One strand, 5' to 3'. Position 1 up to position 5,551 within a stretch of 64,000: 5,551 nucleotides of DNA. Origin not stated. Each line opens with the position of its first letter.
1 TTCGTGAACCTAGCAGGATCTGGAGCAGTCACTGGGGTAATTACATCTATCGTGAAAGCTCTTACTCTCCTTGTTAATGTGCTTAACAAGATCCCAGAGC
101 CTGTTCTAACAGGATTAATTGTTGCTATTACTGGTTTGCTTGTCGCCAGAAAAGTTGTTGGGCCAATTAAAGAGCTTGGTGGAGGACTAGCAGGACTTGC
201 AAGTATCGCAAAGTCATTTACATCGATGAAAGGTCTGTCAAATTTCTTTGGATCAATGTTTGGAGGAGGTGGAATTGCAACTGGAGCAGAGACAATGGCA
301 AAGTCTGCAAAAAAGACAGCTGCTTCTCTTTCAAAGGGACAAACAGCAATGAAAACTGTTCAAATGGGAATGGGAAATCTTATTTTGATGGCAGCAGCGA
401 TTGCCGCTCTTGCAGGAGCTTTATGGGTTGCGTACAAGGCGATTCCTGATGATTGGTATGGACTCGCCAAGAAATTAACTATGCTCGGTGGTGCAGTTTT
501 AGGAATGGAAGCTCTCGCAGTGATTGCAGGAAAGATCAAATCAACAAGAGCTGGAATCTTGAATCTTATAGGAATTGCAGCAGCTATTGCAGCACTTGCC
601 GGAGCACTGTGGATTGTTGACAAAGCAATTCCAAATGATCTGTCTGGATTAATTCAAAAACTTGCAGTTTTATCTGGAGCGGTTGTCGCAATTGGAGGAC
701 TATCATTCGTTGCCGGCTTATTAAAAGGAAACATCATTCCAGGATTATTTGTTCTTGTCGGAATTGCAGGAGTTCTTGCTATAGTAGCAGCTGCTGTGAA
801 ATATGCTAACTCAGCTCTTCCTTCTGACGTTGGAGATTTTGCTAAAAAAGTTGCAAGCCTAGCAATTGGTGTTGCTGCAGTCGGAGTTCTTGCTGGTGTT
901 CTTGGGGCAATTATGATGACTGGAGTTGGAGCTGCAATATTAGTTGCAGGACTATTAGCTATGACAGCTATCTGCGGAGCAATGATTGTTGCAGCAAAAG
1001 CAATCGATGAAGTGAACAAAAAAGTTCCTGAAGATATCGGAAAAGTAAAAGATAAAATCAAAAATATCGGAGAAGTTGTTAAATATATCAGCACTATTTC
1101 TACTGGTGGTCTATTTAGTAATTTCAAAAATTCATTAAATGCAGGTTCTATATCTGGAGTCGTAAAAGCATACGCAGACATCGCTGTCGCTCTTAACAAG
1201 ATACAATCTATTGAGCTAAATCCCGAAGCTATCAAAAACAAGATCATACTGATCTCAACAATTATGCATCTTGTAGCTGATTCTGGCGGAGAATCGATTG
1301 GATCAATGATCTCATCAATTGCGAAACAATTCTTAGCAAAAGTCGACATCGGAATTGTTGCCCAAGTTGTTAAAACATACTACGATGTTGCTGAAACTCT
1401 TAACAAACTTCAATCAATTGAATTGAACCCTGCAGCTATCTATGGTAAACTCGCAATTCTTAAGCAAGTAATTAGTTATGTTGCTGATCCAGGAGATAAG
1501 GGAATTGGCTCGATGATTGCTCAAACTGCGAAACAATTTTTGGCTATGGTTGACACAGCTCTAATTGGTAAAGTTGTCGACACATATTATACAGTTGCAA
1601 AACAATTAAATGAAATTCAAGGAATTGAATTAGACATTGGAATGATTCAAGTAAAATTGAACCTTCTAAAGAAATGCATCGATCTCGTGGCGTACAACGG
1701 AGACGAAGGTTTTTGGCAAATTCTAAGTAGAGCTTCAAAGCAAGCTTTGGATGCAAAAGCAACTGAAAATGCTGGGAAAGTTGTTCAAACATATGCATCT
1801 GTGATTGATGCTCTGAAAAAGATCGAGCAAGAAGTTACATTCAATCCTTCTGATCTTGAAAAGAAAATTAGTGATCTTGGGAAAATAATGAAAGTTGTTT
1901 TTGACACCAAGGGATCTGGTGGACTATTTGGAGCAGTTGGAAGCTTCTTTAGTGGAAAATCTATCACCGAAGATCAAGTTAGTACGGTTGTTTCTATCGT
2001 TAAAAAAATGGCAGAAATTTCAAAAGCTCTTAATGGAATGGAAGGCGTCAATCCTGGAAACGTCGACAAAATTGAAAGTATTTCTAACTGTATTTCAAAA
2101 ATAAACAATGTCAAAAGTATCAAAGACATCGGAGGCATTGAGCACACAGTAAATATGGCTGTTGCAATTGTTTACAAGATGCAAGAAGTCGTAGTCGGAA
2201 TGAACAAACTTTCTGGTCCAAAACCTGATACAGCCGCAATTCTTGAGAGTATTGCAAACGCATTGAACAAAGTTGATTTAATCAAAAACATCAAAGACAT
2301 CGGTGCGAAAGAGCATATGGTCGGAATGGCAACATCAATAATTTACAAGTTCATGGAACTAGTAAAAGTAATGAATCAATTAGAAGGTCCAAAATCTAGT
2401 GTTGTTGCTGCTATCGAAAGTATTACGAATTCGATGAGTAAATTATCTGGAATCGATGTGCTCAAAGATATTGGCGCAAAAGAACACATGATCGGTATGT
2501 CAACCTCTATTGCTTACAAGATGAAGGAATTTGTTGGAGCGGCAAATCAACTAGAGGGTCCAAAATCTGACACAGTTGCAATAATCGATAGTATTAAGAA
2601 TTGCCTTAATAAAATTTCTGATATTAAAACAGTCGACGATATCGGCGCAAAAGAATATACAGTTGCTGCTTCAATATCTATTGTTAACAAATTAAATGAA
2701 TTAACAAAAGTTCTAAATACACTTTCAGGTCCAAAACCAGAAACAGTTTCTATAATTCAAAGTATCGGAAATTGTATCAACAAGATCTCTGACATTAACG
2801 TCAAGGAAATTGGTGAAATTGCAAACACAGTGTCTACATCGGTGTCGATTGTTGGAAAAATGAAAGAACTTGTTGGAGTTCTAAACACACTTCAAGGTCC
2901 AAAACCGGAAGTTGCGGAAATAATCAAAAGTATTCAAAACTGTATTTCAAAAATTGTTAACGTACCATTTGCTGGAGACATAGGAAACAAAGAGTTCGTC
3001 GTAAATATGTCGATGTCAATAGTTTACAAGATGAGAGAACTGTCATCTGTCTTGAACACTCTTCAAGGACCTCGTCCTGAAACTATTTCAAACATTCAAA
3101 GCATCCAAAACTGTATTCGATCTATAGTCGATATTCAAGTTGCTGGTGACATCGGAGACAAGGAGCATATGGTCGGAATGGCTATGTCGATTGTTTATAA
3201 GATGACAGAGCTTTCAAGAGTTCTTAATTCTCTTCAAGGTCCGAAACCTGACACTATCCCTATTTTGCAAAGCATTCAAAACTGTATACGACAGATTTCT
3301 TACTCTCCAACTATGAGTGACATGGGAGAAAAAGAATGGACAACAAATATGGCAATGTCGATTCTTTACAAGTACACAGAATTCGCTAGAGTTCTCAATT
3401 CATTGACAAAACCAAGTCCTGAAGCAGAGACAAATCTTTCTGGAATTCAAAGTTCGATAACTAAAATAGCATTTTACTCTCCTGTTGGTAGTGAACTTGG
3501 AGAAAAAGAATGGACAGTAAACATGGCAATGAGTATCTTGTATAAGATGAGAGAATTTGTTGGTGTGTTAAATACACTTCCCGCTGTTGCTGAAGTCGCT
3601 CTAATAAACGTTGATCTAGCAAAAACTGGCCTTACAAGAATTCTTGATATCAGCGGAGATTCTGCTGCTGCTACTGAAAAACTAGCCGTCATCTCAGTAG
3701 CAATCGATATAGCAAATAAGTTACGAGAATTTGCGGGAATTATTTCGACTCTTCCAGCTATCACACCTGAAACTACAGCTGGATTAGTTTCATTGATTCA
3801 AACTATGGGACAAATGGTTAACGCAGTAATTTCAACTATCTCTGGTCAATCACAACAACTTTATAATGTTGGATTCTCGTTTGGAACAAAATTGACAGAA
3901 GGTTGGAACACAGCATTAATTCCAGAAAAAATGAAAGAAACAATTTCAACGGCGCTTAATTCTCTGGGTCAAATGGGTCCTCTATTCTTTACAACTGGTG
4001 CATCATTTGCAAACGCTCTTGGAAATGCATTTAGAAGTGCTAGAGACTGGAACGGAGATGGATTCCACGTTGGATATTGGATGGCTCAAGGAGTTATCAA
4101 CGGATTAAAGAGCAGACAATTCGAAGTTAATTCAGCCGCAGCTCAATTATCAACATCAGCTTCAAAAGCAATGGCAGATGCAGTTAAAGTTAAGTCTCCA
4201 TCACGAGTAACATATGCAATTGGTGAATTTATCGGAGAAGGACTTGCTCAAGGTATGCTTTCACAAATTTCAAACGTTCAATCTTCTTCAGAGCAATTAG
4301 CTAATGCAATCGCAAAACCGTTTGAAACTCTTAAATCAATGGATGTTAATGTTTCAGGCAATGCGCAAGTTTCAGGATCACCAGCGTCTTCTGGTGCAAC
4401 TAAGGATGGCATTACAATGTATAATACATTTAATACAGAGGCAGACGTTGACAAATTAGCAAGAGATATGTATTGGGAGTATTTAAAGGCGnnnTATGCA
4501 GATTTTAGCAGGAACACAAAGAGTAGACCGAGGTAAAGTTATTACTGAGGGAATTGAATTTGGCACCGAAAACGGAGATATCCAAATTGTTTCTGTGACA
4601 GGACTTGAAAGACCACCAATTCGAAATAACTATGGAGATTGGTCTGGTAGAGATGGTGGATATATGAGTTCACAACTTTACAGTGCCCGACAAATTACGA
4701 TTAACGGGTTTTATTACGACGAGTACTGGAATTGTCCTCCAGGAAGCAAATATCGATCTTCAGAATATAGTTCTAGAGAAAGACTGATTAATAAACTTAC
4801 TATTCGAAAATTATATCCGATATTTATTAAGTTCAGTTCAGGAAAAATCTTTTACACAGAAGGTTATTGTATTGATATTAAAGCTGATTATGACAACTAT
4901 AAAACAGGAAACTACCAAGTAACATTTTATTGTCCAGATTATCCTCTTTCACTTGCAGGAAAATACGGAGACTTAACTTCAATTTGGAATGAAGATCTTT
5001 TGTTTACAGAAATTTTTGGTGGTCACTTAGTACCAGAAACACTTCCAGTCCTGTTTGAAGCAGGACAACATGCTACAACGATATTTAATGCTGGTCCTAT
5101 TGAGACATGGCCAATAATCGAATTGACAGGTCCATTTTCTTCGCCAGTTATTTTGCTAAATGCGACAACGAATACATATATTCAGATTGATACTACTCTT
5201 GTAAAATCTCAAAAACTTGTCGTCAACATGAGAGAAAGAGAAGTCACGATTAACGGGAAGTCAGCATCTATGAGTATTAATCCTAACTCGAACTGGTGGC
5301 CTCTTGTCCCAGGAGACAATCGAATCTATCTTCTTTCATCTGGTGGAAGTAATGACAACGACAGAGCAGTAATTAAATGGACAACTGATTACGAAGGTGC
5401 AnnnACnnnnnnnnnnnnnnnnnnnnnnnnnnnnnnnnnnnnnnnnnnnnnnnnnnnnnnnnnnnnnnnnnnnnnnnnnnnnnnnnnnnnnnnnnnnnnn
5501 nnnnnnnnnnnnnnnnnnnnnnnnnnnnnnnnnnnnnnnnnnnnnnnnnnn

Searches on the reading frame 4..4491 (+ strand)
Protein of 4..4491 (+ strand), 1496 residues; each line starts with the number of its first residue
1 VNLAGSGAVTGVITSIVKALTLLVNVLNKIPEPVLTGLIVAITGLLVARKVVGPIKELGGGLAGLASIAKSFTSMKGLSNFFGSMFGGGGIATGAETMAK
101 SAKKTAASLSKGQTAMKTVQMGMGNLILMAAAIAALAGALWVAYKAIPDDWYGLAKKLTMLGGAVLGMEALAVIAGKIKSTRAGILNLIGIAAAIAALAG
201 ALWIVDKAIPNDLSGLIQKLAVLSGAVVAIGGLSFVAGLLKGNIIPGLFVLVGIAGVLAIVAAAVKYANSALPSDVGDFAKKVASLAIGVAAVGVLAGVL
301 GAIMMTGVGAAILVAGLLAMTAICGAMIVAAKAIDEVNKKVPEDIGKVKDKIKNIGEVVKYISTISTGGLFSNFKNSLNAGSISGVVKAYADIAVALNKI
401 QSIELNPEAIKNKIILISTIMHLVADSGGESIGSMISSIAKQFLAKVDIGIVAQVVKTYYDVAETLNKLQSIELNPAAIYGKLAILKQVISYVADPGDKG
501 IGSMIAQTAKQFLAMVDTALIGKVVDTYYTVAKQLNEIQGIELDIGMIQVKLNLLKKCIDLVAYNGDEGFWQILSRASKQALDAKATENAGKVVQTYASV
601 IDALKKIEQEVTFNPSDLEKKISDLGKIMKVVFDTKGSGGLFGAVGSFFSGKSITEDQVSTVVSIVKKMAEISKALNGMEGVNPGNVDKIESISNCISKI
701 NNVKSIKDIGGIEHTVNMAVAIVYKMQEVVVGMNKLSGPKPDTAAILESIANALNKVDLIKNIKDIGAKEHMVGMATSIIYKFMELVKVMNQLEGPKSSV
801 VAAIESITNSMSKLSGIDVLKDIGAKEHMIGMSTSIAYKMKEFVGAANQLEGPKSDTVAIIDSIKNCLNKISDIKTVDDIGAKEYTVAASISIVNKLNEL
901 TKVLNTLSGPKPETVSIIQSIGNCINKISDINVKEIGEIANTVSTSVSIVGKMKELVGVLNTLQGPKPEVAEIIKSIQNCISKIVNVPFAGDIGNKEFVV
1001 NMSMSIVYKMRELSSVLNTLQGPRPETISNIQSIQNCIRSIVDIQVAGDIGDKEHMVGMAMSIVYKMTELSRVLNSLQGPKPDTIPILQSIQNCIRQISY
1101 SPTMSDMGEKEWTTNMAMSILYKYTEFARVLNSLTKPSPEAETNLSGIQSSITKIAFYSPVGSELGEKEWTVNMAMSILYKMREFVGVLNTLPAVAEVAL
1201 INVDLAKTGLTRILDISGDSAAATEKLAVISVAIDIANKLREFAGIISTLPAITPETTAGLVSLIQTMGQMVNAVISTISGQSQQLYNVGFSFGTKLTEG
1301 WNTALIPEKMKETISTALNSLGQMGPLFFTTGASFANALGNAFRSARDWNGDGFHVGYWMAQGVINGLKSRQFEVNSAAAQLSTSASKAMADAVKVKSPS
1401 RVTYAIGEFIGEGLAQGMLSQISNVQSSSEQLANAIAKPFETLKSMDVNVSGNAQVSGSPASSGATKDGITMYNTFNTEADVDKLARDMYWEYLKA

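Call 18: search_protein_families(library=phrogs, max_evalue=0.001, proteins=[window:4-4491:+])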
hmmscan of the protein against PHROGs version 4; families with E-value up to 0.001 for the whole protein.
window:4-4491:+ (1496 aa): 7 families
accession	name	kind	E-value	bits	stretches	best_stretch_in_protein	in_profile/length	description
phrog_35723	-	unknown function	1.2e-24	87.2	1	99-561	551-1021/1720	-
phrog_1686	-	tail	2.7e-17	62.9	1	1265-1488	966-1185/1224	tail length tape measure protein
phrog_1204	-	tail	1.3e-16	60.8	1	1127-1460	1118-1405/1483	tail protein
phrog_305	-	tail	1.1e-10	41.8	1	744-1468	430-774/1001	tail length tape measure protein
phrog_5218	-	unknown function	2.8e-09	36.7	1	1354-1465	1345-1453/1599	-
phrog_4372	-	tail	6.8e-09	34.7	1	909-1438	1168-1559/1681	tail length tape measure protein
phrog_5493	-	tail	1.9e-08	34.1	1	705-1458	436-1051/1102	tail length tape measure protein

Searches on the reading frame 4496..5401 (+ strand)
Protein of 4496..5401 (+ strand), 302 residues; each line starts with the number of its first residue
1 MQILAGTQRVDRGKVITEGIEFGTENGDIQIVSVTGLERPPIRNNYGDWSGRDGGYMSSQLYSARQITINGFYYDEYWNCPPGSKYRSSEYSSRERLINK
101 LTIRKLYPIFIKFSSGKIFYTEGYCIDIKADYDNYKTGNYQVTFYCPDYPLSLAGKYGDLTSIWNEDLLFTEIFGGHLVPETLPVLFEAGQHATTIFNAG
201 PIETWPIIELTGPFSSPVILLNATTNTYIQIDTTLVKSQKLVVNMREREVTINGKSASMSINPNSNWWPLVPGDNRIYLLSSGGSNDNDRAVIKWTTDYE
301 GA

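Call 18: search_protein_families(library=phrogs, max_evalue=0.001, proteins=[window:4496-5401:+])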
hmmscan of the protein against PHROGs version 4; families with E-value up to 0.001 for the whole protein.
window:4496-5401:+ (302 aa): 4 families
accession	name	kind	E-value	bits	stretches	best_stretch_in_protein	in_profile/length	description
phrog_33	-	tail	2.8e-24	87.1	1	22-281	51-265/651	distal tail protein Dit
phrog_5577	-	tail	2.4e-19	70.9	1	190-281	189-278/295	minor tail protein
phrog_202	-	tail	6.4e-12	46.1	2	227-297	450-520/523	distal tail protein Dit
phrog_106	-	tail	1.3e-05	25.5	1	162-276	200-281/329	minor tail protein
